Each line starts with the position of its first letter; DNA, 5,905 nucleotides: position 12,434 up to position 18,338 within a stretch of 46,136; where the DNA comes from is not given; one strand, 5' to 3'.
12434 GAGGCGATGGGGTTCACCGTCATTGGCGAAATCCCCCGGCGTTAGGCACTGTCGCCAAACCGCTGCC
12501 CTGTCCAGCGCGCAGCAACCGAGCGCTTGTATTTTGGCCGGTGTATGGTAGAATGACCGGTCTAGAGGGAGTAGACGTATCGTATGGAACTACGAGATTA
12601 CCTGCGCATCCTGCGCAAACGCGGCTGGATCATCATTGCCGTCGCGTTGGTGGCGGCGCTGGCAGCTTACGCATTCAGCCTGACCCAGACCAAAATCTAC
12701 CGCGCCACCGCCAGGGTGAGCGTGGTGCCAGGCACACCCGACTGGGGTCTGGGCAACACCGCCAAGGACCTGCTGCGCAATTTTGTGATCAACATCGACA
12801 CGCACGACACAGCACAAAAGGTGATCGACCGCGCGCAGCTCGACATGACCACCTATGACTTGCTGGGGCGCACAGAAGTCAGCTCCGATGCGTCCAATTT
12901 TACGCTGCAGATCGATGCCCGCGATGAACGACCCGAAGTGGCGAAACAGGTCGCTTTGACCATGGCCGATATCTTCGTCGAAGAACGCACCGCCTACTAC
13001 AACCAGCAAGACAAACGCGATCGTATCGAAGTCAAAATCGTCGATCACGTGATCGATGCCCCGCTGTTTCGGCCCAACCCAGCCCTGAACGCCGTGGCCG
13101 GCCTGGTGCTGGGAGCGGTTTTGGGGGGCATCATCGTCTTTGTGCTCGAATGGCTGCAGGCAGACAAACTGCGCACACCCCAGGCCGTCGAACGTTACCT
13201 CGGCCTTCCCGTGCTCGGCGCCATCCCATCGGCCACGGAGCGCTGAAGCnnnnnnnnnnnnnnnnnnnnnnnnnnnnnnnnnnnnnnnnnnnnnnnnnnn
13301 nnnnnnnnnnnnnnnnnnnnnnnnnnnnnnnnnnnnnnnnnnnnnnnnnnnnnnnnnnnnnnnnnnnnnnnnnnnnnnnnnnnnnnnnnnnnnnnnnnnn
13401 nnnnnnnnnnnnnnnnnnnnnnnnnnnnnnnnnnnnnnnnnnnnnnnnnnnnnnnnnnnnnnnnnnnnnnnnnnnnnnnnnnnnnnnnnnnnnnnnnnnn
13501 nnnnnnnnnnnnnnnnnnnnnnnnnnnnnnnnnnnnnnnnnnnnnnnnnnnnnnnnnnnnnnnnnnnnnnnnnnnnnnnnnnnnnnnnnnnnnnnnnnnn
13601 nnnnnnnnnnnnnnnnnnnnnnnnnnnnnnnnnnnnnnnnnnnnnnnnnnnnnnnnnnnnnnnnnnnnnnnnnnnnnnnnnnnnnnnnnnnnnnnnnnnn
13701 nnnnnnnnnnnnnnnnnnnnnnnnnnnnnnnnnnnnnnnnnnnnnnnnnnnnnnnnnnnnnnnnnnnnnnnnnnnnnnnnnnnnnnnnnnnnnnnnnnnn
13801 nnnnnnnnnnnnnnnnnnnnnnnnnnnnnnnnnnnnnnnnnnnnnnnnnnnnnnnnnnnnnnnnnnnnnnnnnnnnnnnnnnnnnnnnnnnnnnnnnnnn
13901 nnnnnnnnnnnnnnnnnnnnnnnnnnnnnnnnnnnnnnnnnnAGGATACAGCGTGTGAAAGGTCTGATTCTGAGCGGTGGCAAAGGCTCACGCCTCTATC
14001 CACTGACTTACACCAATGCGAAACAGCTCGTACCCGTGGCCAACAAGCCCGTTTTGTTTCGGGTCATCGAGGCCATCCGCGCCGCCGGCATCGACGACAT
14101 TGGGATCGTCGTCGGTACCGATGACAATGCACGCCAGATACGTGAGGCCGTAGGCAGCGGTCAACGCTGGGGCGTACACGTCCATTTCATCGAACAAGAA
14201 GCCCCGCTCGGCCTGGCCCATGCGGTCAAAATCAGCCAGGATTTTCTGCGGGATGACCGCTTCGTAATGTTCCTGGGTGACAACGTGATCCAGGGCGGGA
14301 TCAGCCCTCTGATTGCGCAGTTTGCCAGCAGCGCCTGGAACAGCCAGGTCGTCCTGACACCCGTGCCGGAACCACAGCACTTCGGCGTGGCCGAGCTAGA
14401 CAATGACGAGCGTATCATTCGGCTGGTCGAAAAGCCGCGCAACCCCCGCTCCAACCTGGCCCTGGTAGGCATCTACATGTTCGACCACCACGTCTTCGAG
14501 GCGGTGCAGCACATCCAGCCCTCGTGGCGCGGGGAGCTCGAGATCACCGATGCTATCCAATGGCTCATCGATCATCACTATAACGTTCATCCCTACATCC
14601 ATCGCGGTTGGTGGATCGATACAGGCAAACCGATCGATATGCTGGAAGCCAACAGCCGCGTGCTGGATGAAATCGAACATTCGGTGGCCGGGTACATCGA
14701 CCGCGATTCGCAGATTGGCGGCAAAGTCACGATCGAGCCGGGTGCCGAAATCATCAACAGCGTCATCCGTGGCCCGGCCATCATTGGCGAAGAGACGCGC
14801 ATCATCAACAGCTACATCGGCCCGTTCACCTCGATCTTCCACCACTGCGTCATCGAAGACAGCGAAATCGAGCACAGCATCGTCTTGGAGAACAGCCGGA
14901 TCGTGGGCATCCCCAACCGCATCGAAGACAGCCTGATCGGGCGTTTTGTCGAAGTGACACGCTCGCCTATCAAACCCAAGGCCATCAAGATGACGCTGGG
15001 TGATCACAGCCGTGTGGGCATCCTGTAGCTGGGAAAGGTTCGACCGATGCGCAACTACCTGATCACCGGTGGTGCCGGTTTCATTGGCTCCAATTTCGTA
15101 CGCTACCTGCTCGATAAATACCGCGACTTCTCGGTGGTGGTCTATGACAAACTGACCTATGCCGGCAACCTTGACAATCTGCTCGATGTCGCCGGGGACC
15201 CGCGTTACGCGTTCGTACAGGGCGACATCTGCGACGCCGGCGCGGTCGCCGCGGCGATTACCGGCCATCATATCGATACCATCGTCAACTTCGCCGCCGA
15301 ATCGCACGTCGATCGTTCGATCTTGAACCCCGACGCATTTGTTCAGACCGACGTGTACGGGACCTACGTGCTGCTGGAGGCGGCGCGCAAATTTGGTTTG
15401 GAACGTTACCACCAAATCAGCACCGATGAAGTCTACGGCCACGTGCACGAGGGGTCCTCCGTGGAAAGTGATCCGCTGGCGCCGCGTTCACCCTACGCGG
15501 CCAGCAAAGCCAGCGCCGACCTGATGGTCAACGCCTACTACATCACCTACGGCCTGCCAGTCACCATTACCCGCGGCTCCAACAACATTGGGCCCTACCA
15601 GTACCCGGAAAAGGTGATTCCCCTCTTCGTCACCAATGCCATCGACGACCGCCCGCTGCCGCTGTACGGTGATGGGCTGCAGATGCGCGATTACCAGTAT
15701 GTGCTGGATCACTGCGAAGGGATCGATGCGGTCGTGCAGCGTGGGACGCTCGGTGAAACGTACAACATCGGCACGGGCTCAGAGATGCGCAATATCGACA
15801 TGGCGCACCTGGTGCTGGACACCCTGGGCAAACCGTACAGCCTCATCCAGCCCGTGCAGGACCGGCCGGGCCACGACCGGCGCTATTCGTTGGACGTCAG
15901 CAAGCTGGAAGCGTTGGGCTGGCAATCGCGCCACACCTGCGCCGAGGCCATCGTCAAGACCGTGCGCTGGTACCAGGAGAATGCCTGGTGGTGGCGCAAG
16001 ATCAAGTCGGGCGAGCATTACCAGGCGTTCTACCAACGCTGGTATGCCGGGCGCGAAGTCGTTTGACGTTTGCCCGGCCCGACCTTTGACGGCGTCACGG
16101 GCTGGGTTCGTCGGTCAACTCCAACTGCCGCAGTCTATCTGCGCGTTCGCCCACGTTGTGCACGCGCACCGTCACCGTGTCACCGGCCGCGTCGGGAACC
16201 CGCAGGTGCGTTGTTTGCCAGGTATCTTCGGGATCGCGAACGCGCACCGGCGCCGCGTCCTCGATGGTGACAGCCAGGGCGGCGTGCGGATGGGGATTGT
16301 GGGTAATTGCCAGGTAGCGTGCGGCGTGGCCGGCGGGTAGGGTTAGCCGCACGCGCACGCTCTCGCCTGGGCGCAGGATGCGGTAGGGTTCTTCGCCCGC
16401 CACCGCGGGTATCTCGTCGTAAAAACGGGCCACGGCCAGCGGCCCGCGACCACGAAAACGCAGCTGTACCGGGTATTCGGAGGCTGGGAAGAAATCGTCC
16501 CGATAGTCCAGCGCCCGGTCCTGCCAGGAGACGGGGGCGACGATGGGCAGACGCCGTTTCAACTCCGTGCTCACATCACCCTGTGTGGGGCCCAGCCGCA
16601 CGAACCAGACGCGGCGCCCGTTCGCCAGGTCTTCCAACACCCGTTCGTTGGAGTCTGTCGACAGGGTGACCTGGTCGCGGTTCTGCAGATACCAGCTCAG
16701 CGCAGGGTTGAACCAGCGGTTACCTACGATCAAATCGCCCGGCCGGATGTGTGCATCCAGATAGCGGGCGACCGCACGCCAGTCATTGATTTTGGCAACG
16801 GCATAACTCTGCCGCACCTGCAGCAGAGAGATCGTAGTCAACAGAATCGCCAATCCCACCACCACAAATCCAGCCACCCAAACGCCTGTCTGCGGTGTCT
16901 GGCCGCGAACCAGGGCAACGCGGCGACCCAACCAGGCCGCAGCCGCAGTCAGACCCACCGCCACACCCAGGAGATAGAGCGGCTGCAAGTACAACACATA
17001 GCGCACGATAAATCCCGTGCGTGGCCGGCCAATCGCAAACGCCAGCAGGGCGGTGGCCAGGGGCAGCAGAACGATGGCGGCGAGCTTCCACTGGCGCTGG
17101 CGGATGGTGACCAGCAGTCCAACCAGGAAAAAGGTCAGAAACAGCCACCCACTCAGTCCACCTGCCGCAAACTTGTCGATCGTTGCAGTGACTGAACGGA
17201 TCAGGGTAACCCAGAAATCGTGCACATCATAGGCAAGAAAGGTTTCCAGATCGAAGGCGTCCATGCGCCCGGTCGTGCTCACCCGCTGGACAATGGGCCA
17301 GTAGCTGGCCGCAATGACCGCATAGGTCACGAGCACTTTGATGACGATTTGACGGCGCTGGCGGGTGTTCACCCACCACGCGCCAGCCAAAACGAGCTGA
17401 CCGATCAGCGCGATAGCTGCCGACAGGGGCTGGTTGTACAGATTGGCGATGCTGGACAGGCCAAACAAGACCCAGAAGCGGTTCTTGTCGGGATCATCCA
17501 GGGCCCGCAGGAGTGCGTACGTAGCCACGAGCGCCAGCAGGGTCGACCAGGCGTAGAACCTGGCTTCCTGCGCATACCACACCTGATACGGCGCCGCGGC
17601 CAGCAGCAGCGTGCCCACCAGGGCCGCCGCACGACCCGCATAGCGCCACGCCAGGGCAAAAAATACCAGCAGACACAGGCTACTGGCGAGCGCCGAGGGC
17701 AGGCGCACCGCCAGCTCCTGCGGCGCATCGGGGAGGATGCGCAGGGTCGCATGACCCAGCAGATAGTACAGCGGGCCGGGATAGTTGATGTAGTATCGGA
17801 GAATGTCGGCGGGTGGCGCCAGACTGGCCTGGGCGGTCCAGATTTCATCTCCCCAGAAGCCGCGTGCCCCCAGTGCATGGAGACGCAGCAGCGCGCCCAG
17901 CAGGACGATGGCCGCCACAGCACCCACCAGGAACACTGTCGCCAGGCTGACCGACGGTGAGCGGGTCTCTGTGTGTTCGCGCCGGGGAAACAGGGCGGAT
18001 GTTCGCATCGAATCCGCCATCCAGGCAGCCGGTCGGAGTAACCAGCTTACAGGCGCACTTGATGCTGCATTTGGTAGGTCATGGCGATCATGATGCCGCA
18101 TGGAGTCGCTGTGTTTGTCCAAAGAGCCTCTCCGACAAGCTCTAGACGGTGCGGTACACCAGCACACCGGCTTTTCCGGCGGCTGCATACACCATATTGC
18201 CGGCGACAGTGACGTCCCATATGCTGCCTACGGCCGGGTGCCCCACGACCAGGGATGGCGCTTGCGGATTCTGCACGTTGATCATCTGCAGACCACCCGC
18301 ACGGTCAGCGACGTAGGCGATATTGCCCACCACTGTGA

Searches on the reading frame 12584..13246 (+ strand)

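Call 23: search_protein_families(library=ncbifam, proteins=[window:12584-13246:+], max_evalue=1e-8)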
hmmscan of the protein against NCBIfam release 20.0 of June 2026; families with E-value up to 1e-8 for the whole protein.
window:12584-13246:+ (220 aa): 2 families
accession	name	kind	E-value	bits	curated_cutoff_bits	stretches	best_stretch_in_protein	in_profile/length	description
TIGR01006.1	polys_exp_MPA1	subfamily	9.3e-17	61.2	296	1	2-216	9-223/226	CspC family polysaccharide chain length determinant protein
TIGR03007.1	pepcterm_ChnLen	equivalog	4.1e-13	48.4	278.85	0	2-47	2-47/498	XrtA system polysaccharide chain length determinant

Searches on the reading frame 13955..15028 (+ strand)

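Call 24: search_protein_families(library=ncbifam, proteins=[window:13955-15028:+], max_evalue=1e-8)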
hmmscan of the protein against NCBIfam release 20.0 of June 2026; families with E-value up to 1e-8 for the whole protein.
window:13955-15028:+ (357 aa): 30 families (the best 25 are shown)
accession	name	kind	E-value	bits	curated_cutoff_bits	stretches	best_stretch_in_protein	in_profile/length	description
TIGR01208.1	rmlA_long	equivalog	8.1e-140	465.7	320.25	1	2-354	1-351/353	glucose-1-phosphate thymidylyltransferase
TIGR03992.1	Arch_glmU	subfamily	5.6e-77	259.2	292.1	1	1-333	1-326/393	bifunctional sugar-1-phosphate nucleotidylyltransferase/acetyltransferase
NF041173.1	Sug_nt_acttase_Thmprot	equivalog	6.4e-60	203.2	600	1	1-332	1-325/405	bifunctional sugar-1-phosphate nucleotidylyltransferase/acetyltransferase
TIGR01207.1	rmlA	equivalog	4.6e-52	176.9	360.65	1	2-235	1-235/286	glucose-1-phosphate thymidylyltransferase RfbA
NF041313.1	UDPGP_AglF_Halo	equivalog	2e-48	164.9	400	1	1-235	1-233/234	UTP--glucose-1-phosphate uridylyltransferase AglF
NF012024.0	PRK15480.1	equivalog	2.7e-46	158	588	1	2-234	5-238/292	glucose-1-phosphate thymidylyltransferase RfbA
NF052502.1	man1P_GTase_Rv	exception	2.5e-40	138.4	440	1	3-335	3-325/352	mannose-1-phosphate guanylyltransferase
TIGR01099.1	galU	equivalog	3.2e-30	105.6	326.8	1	74-232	94-261/261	UTP--glucose-1-phosphate uridylyltransferase GalU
NF003670.0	PRK05293.1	equivalog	2.9e-25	89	470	1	3-239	7-261/382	glucose-1-phosphate adenylyltransferase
TIGR01173.1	glmU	equivalog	4.3e-25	88.5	366.85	1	4-213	4-211/452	bifunctional UDP-N-acetylglucosamine diphosphorylase/glucosamine-1-phosphate N-acetyltransferase GlmU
NF010934.1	PRK14354.1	equivalog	1.6e-24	86.3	450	1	4-214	3-212/447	bifunctional UDP-N-acetylglucosamine diphosphorylase/glucosamine-1-phosphate N-acetyltransferase GlmU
NF045761.1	NAMPUrTaseMurU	equivalog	1.1e-21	77.8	250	1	1-230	1-221/226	N-acetylmuramate alpha-1-phosphate uridylyltransferase MurU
TIGR02091.1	glgC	equivalog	1.5e-21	76.9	424.9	1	3-334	3-356/364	glucose-1-phosphate adenylyltransferase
NF010937.0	PRK14357.1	equivalog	5.3e-17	61.8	658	1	1-341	1-346/448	bifunctional UDP-N-acetylglucosamine diphosphorylase/glucosamine-1-phosphate N-acetyltransferase GlmU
NF007516.0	PRK10122.1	equivalog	1.6e-16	60.3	534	1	61-232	84-272/297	UTP--glucose-1-phosphate uridylyltransferase GalF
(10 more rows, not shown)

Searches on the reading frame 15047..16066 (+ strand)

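Call 24: search_protein_families(library=ncbifam, proteins=[window:15047-16066:+], max_evalue=1e-8)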
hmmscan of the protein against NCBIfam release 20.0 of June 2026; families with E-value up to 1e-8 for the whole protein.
window:15047-16066:+ (339 aa): 19 families
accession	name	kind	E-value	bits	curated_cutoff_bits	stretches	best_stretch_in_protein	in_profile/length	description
TIGR01181.1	dTDP_gluc_dehyt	equivalog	3.7e-137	456.7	365.1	1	4-319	2-321/321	dTDP-glucose 4,6-dehydratase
NF007582.0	PRK10217.1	equivalog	6.1e-99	331.5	698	1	1-324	1-346/355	dTDP-glucose 4,6-dehydratase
NF007490.0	PRK10084.1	subfamily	8.9e-99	330.9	649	1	4-334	3-358/361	dTDP-glucose 4,6-dehydratase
TIGR04180.1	EDH_00030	hypoth_equivalog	1.2e-45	155.9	475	1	5-274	2-271/297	NAD-dependent 4,6-dehydratase LegB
TIGR01179.1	galE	equivalog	1.4e-33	116.1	262.3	1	5-312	3-328/332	UDP-glucose 4-epimerase GalE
TIGR02622.1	CDP_4_6_dhtase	equivalog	1.1e-25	90.5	278.45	1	3-312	6-333/352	CDP-glucose 4,6-dehydratase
NF007956.0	PRK10675.1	subfamily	4.2e-22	78.7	394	1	4-311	3-331/338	UDP-glucose 4-epimerase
TIGR01472.1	gmd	equivalog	2.9e-20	72.7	415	1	5-171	4-176/342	GDP-mannose 4,6-dehydratase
NF011728.1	PRK15181.1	equivalog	4.1e-18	65.5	760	1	3-309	17-337/348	Vi polysaccharide biosynthesis UDP-N-acetylglucosaminuronic acid C-4 epimerase TviC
TIGR02197.1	heptose_epim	equivalog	1.3e-17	63.9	274.6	1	5-165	2-153/316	ADP-glyceromanno-heptose 6-epimerase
TIGR03466.1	HpnA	hypoth_equivalog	3.4e-16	59.1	367.65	1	4-243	3-230/327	hopanoid-associated sugar epimerase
TIGR03589.1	PseB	equivalog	4.6e-14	52.1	407.75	1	3-130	6-129/324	UDP-N-acetylglucosamine 4,6-dehydratase (inverting)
NF043036.1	ErythonDh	equivalog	4.9e-13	49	325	1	5-164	4-163/321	D-erythronate dehydrogenase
NF008872.0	PRK11908.1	equivalog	2.6e-12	46.5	294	1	2-257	2-268/349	bifunctional UDP-4-keto-pentose/UDP-xylose synthase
NF042422.1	oxyalk_red_OleD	equivalog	2.8e-12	46.7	580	1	4-257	3-247/329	2-alkyl-3-oxoalkanoate reductase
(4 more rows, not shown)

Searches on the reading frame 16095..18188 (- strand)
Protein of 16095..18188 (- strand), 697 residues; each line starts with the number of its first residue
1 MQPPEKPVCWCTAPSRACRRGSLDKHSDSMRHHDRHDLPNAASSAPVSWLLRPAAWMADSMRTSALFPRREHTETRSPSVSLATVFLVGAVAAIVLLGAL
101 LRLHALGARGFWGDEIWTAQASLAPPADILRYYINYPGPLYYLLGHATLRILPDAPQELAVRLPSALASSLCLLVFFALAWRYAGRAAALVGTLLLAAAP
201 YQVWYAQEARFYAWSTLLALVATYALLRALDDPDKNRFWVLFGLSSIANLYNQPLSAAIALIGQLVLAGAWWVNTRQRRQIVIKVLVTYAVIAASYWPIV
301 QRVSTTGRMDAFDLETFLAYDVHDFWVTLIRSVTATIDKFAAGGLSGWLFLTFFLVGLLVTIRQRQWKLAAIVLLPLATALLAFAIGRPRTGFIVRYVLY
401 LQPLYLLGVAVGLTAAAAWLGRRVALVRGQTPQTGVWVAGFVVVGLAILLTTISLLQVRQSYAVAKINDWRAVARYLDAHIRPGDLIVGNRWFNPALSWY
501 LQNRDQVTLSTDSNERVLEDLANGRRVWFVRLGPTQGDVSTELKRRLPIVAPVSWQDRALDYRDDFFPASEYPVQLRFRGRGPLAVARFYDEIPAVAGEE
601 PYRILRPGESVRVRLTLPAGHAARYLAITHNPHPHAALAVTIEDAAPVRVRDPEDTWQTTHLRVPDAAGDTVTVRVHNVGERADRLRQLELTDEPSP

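Call 24: search_protein_families(library=ncbifam, proteins=[window:16095-18188:-], max_evalue=1e-8)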
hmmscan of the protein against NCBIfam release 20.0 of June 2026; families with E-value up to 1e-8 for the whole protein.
window:16095-18188:- (697 aa): 0 families

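Call 36: search_protein_families(library=pfam, proteins=[window:16095-18188:-], max_evalue=0.001)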
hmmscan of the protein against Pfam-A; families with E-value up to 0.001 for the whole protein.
window:16095-18188:- (697 aa): 1 family
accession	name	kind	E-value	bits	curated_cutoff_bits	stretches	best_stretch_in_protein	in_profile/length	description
PF13231.12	PMT_2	-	2.3e-06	28.4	26.1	1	140-290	5-152/160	Dolichyl-phosphate-mannose-protein mannosyltransferase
